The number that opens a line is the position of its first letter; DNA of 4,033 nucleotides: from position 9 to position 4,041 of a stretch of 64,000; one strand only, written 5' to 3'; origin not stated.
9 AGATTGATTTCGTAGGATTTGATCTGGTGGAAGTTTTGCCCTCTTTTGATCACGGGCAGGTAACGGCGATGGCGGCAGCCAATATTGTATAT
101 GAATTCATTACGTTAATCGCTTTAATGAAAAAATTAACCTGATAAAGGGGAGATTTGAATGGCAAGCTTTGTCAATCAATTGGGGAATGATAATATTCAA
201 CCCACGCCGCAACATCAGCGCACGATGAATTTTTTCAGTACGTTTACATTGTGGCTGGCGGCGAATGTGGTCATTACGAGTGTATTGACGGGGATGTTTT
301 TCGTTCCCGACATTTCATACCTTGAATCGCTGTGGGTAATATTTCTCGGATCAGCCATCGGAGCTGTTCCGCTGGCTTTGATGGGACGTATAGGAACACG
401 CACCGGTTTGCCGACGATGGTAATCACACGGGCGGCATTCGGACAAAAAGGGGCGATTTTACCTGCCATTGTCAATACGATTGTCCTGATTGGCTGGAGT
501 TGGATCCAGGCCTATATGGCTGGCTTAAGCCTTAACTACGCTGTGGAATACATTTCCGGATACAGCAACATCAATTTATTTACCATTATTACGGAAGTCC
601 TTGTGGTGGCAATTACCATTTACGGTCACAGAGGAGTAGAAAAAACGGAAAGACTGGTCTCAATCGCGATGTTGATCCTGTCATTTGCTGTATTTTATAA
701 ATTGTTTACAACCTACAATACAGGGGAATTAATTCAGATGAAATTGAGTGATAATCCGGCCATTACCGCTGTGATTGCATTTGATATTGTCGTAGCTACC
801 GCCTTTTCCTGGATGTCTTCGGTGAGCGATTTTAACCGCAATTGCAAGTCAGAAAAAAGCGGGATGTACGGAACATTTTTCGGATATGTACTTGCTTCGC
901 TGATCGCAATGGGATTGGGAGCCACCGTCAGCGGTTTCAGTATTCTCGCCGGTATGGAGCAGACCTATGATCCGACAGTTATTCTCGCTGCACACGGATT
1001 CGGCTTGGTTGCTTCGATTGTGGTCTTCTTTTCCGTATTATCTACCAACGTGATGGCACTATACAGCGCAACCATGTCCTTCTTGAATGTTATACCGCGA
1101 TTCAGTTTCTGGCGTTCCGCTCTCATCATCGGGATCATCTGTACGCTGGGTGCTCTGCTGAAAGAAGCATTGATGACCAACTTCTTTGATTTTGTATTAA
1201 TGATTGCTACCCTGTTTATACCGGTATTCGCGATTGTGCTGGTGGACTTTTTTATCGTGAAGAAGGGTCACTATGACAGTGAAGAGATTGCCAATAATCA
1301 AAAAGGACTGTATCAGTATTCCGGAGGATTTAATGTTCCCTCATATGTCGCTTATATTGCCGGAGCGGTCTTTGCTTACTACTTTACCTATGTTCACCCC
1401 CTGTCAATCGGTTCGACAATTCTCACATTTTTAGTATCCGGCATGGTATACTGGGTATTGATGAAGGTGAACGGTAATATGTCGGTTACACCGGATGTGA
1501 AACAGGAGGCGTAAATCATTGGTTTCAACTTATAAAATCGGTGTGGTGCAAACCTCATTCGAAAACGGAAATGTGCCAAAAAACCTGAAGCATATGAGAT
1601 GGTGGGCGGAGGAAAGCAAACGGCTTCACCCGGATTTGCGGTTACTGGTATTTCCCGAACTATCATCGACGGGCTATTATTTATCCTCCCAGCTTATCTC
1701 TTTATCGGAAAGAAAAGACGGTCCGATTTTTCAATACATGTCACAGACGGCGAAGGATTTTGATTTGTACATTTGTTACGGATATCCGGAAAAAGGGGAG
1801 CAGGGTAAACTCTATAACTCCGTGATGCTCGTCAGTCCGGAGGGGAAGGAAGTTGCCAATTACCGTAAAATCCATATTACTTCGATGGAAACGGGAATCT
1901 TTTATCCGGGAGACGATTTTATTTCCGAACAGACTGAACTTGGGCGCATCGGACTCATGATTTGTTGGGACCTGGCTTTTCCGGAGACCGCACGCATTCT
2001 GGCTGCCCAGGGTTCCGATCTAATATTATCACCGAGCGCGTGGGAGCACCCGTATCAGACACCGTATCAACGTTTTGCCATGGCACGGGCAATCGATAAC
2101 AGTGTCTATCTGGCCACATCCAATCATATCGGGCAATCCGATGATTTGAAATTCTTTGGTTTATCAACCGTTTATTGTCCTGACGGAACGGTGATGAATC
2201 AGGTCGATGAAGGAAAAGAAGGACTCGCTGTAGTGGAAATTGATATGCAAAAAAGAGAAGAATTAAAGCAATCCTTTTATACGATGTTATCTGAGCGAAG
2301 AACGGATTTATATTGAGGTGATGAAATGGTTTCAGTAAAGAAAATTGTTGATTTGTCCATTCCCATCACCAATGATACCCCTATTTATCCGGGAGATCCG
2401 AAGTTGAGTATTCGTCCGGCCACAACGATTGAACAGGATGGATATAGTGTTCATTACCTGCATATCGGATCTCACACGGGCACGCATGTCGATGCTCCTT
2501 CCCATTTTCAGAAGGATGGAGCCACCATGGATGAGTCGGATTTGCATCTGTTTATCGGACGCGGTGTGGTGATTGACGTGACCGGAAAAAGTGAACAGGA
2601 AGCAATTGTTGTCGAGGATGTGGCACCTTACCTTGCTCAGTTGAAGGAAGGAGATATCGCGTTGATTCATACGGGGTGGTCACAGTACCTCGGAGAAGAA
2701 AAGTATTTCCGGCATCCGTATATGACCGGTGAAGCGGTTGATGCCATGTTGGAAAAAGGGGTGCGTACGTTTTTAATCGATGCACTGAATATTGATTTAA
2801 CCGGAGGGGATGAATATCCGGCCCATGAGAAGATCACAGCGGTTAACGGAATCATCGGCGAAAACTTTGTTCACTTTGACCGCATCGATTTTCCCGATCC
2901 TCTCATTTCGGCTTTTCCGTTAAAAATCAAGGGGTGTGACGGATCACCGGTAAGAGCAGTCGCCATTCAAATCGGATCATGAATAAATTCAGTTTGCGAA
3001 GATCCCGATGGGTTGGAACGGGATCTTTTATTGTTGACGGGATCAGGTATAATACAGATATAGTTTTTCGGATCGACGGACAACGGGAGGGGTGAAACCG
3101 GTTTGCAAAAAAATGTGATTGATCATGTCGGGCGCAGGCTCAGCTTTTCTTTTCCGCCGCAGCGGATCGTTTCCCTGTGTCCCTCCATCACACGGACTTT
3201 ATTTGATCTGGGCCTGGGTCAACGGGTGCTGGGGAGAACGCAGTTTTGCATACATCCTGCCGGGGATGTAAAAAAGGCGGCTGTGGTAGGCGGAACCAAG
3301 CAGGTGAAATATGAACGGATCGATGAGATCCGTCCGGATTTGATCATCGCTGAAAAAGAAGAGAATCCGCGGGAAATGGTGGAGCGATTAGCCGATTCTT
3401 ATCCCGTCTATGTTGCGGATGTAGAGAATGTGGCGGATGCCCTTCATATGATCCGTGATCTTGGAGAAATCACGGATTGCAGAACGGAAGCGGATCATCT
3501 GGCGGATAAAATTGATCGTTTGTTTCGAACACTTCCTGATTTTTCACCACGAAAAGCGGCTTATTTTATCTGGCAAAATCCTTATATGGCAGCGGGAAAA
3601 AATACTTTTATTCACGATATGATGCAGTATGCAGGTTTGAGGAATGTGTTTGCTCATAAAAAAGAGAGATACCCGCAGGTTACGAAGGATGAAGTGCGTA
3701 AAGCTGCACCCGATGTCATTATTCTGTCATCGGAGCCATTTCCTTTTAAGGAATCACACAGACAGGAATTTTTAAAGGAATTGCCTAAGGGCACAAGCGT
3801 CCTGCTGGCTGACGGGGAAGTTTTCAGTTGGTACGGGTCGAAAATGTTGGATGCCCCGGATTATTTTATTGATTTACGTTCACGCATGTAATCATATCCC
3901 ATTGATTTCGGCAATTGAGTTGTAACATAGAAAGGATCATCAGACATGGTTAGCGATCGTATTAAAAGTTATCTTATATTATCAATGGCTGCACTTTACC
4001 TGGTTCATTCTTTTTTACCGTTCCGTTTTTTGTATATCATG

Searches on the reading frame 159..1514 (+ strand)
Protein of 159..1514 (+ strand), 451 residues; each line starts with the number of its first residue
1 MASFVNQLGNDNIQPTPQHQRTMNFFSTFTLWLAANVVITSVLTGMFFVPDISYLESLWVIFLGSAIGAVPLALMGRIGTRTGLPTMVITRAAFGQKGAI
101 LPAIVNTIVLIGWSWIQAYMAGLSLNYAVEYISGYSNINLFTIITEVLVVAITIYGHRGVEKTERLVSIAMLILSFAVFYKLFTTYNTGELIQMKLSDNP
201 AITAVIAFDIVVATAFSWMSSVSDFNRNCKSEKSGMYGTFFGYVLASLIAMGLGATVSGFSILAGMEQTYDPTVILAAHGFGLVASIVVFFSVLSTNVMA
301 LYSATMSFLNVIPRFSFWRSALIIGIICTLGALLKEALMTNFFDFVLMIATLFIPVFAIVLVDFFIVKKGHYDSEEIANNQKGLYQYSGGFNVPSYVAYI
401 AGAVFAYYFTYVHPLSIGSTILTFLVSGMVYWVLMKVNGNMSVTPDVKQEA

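Call 28: search_protein_families(library=pfam, proteins=[window:159-1514:+], max_evalue=0.00001)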
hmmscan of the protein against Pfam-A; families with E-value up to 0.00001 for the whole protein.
window:159-1514:+ (451 aa): 1 family
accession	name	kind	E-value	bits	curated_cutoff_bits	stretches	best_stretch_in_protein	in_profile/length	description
PF02133.21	Transp_cyt_pur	-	7.3e-49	167.2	23.5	1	15-432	1-438/440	Permease for cytosine/purines, uracil, thiamine, allantoin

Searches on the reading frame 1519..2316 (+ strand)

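Call 28: search_protein_families(library=pfam, proteins=[window:1519-2316:+], max_evalue=0.00001)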
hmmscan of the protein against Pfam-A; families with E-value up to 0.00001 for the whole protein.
window:1519-2316:+ (265 aa): 1 family
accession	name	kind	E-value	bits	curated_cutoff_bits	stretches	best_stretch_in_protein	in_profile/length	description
PF00795.27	CN_hydrolase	-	7.3e-52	176.7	23.2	1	6-251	1-256/256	Carbon-nitrogen hydrolase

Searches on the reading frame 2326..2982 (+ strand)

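Call 28: search_protein_families(library=pfam, proteins=[window:2326-2982:+], max_evalue=0.00001)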
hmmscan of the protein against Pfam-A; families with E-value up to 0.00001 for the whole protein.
window:2326-2982:+ (218 aa): 1 family
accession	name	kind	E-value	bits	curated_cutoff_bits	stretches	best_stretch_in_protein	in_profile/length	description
PF04199.19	Cyclase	-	2.5e-35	122.2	23.1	1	8-157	1-141/142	Putative cyclase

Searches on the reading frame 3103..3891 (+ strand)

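Call 28: search_protein_families(library=pfam, proteins=[window:3103-3891:+], max_evalue=0.00001)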
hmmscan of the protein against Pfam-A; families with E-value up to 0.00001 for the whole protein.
window:3103-3891:+ (262 aa): 1 family
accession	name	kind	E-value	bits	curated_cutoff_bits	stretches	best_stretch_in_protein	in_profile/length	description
PF01497.23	Peripla_BP_2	-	2.2e-26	93.2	27.5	1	22-223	1-210/235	Periplasmic binding protein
